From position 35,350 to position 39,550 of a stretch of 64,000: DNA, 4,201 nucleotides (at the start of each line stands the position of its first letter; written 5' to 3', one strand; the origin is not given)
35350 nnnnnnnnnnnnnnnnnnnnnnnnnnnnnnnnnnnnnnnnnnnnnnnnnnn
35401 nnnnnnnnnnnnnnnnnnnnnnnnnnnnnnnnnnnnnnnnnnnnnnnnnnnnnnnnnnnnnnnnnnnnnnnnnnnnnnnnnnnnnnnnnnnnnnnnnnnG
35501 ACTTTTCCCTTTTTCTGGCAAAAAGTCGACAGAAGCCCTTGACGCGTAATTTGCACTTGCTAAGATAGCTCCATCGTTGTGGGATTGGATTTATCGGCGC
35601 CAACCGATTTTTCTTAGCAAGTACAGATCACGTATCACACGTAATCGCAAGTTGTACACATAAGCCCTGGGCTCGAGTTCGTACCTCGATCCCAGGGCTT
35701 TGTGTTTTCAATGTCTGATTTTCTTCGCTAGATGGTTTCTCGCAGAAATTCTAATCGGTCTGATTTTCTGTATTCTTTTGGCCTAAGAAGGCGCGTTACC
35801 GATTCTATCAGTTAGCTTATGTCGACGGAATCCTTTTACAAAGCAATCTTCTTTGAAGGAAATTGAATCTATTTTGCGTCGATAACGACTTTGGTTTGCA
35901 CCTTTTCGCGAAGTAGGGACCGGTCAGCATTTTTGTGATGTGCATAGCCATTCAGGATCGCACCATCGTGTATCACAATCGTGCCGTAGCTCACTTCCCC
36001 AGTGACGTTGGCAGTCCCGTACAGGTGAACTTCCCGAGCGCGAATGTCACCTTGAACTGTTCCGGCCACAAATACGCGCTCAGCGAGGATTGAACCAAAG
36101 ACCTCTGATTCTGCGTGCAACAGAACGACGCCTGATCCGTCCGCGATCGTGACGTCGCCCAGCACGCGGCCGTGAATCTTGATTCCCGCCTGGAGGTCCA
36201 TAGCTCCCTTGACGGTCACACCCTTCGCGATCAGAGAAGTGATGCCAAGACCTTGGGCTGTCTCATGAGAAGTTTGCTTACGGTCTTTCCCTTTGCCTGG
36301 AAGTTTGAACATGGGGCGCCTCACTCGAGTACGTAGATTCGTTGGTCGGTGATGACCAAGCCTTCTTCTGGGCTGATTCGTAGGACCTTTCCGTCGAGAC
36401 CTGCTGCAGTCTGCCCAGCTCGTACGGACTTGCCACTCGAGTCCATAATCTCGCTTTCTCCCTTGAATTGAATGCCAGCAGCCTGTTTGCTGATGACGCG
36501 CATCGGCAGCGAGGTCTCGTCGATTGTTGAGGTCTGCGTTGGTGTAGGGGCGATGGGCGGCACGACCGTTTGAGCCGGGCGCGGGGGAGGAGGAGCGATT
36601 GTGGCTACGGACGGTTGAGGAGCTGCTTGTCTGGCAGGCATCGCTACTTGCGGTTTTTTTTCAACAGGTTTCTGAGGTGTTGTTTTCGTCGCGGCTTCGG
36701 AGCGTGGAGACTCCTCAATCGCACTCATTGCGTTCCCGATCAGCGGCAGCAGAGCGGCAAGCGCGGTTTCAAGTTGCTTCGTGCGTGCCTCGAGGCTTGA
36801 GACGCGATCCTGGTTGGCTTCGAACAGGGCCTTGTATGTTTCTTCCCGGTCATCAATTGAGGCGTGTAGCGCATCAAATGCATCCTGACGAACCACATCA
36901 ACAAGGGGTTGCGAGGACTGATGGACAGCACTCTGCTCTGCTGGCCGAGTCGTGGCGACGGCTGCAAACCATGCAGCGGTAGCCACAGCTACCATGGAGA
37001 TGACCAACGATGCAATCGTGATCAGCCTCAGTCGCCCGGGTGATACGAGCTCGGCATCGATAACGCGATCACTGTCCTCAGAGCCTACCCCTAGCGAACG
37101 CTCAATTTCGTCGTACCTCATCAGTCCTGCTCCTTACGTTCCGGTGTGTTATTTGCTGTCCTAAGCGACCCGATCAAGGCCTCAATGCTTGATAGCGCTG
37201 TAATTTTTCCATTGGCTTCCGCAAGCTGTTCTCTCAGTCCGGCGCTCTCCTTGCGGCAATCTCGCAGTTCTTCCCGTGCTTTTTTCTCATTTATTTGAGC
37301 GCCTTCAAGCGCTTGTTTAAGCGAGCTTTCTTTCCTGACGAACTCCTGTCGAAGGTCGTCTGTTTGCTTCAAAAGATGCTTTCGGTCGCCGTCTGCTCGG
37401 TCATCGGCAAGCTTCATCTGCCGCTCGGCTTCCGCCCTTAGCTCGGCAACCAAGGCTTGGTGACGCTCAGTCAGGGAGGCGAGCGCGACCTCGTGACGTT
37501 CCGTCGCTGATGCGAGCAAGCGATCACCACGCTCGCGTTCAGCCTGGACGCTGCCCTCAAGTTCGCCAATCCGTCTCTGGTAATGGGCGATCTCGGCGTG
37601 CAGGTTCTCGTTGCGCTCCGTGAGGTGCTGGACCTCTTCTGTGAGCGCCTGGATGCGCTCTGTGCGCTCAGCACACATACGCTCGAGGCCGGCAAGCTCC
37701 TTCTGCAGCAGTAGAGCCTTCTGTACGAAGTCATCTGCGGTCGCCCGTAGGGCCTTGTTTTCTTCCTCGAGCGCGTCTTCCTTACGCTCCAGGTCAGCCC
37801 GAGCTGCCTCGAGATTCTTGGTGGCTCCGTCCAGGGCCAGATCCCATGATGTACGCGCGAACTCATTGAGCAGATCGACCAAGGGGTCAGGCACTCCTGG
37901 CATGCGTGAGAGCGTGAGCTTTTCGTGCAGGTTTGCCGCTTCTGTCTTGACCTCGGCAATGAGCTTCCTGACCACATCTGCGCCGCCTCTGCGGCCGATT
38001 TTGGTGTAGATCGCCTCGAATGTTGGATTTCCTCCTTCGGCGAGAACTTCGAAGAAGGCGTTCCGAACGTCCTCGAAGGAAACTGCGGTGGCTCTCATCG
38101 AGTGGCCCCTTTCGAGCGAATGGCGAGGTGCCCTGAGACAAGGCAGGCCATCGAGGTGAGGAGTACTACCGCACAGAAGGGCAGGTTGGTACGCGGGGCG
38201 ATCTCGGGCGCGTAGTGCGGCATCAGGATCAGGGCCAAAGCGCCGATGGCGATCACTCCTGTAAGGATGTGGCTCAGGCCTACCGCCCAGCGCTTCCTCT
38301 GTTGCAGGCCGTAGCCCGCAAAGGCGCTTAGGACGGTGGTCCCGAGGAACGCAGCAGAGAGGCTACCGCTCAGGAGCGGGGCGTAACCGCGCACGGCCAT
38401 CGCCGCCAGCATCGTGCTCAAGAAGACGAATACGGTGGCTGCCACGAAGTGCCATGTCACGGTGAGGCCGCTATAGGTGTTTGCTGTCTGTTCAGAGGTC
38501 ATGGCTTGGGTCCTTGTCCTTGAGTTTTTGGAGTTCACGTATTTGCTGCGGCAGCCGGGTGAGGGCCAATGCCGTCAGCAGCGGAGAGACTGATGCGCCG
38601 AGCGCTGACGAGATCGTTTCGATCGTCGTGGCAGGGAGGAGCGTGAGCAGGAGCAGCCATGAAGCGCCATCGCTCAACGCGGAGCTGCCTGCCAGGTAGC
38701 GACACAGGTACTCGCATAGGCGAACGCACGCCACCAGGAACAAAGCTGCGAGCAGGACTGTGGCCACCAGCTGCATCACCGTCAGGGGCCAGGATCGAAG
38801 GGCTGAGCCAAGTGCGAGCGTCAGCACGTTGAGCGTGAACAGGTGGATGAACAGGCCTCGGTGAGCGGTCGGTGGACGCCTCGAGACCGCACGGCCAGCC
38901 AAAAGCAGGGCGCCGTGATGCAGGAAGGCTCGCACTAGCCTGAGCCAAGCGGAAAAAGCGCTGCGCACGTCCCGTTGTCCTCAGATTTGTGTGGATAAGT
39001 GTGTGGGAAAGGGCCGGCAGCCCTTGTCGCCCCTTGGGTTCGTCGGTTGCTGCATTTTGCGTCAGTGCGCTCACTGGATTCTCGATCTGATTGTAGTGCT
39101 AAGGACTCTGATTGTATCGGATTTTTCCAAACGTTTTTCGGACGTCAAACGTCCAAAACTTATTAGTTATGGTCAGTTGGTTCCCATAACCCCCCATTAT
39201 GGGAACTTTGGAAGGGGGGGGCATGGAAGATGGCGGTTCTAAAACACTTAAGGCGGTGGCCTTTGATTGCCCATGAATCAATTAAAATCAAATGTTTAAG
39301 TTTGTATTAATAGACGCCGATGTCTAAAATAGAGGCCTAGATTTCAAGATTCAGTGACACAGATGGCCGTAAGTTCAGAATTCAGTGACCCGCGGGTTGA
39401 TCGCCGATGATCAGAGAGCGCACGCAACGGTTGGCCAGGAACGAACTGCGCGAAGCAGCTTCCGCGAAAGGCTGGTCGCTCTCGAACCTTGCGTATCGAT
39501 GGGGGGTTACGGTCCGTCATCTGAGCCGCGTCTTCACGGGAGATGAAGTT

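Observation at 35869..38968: Five-gene operon coupling a bactofilin to a KfrA-like coiled-coil DNA-binding protein and three membrane proteins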

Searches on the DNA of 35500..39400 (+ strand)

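Call 5: search_dna_similar(query=window:35500-39400:+, collection=plasmids, mode=distant, max_rows=20)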
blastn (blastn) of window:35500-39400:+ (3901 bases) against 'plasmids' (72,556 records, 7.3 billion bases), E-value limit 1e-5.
Records with a match: 1; places in all: 1; records where one place covers at least 80% of the query: 1.
Best place of each record, by identity: >=99% 1.
By first word of the organism name: Aromatoleum 1.
By predicted mobility (MOB-suite, as given by PLSDB): non-mobilizable 1.
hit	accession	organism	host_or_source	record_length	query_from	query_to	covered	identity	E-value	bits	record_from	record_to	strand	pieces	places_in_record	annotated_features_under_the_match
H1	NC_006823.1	Aromatoleum aromaticum EbN1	-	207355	1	3901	100%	99.4%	0e+0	6934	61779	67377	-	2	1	IS1380-like element ISAzo40 family transposase | DNA-binding protein | hypothetical protein (x3) | polymer-forming cytoskeletal protein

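Call 7: get_annotated_region(hit=H1, flank=12000)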
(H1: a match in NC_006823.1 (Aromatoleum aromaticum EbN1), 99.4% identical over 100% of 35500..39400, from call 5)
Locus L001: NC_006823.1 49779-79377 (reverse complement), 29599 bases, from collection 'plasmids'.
description: Aromatoleum aromaticum EbN1 plasmid 1, complete sequence
organism: Aromatoleum aromaticum EbN1 (NCBI taxid 76114)
taxonomy: Bacteria; Pseudomonadota; Betaproteobacteria; Rhodocyclales; Rhodocyclaceae; Aromatoleum; Aromatoleum aromaticum; Aromatoleum aromaticum EbN1
host: -; source: -; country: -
typing (MOB-suite, as given by PLSDB): non-mobilizable; mating-pair formation MPF_F
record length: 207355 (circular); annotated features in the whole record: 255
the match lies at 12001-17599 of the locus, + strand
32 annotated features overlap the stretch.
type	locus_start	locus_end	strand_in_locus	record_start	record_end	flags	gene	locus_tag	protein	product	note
CDS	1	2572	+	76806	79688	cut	-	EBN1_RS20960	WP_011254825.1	conjugal transfer protein TraG N-terminal domain-containing protein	-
CDS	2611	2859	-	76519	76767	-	-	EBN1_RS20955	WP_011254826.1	hypothetical protein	-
CDS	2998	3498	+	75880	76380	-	-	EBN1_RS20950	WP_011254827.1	PH domain-containing protein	-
CDS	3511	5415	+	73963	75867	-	-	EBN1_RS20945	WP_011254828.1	DNA topoisomerase 3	GO:0006265 - DNA topological change [Evidence IEA]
CDS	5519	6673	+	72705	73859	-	-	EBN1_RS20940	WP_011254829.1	ParA family protein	-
CDS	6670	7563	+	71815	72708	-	-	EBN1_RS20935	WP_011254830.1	ParB/RepB/Spo0J family partition protein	GO:0007059 - chromosome segregation [Evidence IEA]; GO:0000910 - cytokinesis [Evidence IEA]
CDS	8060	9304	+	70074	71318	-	-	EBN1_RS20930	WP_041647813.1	hypothetical protein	-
CDS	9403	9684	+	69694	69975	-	-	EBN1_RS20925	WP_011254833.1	DUF1778 domain-containing protein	-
CDS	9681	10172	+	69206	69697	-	-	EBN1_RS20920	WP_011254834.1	GNAT family N-acetyltransferase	-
CDS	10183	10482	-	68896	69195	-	-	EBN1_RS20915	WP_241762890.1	50S ribosome-binding protein YggL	-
CDS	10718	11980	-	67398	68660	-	-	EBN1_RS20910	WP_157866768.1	hypothetical protein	-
CDS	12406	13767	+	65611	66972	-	-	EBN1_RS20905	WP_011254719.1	IS1380-like element ISAzo40 family transposase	GO:0006313 - DNA transposition [Evidence IEA]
CDS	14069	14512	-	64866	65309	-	-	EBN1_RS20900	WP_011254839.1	polymer-forming cytoskeletal protein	-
CDS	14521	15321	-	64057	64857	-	-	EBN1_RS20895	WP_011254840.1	hypothetical protein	-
CDS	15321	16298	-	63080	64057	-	-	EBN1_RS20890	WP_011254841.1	DNA-binding protein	-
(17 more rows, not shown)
